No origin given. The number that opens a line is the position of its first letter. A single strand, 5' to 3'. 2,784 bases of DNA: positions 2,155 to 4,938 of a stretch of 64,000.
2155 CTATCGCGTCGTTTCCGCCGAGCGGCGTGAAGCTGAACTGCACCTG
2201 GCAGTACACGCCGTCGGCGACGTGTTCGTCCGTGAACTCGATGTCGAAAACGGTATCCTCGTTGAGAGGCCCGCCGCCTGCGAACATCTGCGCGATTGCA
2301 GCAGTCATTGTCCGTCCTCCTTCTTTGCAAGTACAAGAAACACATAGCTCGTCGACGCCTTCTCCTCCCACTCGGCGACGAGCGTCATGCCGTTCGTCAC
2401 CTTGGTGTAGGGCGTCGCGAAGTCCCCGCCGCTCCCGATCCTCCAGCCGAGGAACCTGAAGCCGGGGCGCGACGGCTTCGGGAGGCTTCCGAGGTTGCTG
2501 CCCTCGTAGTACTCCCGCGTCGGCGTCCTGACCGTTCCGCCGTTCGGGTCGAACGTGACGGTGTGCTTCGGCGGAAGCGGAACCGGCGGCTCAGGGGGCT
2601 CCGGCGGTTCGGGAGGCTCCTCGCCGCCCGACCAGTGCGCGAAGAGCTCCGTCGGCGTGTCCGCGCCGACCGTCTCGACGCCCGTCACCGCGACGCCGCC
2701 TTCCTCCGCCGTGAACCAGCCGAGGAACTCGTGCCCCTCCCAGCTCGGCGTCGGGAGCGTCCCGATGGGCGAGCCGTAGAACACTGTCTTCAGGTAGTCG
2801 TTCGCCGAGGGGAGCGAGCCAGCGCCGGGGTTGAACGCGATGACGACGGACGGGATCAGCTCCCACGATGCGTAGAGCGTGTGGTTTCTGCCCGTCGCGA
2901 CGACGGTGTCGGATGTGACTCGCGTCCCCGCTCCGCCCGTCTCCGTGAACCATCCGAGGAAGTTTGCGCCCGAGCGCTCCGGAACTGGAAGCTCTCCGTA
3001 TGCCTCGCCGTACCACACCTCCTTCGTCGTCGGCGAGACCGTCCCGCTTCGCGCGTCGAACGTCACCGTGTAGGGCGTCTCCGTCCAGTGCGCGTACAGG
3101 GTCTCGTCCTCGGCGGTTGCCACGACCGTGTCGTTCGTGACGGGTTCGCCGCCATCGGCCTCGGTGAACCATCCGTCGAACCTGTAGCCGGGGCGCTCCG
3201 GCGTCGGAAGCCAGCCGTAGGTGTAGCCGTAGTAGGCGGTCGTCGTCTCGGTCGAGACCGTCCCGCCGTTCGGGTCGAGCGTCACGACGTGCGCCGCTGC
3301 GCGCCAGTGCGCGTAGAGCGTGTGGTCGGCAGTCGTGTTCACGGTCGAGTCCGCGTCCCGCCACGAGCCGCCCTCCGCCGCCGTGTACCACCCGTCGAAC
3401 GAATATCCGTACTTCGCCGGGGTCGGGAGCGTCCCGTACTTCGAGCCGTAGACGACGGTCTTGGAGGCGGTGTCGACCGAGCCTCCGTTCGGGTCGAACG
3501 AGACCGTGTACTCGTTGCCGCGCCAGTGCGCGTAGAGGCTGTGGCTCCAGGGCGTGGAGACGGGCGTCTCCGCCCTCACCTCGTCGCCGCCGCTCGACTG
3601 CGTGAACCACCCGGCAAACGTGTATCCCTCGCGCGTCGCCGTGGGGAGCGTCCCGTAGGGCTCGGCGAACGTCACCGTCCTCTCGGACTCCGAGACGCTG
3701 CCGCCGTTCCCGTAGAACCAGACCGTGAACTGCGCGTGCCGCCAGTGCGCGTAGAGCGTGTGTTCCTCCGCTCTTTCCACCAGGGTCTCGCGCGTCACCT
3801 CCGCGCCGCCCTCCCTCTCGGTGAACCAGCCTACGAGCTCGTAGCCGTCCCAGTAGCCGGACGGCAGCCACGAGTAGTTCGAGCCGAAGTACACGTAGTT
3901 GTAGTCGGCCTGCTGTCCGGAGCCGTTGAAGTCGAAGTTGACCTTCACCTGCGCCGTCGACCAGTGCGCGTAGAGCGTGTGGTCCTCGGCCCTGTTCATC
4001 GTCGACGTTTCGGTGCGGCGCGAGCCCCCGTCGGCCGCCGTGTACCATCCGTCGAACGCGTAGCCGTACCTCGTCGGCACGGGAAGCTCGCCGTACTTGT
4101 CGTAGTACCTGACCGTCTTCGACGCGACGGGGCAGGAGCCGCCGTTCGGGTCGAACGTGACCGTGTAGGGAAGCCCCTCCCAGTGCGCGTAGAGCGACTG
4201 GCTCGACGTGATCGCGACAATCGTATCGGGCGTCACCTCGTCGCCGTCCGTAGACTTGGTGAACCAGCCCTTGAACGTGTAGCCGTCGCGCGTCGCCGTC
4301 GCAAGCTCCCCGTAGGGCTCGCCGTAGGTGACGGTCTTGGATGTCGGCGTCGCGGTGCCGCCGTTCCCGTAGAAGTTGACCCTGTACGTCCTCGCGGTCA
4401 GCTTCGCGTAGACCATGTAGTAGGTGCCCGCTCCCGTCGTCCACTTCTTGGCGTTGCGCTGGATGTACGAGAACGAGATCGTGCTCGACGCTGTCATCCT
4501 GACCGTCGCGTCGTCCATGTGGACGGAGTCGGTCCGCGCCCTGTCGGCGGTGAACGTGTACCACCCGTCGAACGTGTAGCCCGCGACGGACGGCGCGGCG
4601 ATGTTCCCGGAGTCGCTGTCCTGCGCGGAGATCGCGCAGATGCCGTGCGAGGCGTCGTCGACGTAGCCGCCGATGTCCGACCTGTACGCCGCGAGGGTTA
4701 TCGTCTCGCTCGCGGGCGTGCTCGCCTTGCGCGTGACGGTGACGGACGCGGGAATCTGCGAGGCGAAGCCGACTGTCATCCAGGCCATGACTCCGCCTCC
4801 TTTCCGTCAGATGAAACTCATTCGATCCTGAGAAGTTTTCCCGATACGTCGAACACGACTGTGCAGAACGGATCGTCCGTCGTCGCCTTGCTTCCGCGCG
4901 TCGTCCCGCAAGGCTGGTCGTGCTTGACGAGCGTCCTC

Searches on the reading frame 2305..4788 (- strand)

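Call 64: search_protein_families(library=phrogs, proteins=[window:2305-4788:-], max_evalue=0.00001)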
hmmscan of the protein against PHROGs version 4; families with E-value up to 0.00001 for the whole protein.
window:2305-4788:- (827 aa): 1 family
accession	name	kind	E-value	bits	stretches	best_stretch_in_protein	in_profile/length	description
phrog_27610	-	unknown function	6.3e-06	27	0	322-368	14-58/61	-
